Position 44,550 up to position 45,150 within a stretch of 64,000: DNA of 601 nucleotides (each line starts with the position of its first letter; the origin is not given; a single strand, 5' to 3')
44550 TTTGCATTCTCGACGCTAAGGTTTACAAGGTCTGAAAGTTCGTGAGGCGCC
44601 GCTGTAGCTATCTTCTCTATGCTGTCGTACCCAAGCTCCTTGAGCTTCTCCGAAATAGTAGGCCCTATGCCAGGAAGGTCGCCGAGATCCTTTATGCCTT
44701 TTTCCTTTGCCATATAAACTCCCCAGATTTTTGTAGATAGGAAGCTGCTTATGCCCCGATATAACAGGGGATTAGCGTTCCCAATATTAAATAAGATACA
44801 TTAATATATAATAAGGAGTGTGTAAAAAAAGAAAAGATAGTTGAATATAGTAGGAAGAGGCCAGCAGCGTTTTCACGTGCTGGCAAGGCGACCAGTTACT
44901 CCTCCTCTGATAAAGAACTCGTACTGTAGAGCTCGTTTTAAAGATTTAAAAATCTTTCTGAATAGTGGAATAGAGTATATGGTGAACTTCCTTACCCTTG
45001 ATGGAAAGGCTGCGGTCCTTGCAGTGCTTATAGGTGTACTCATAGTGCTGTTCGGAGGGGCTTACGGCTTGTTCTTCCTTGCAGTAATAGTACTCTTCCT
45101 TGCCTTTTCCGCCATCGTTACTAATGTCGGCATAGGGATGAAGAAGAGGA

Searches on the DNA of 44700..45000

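Call 58: search_rna_families(source=window, start=44700, end=45000, threshold=evalue, max_evalue=1)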
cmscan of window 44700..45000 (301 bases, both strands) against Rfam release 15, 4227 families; matches with E-value up to 1: 0.
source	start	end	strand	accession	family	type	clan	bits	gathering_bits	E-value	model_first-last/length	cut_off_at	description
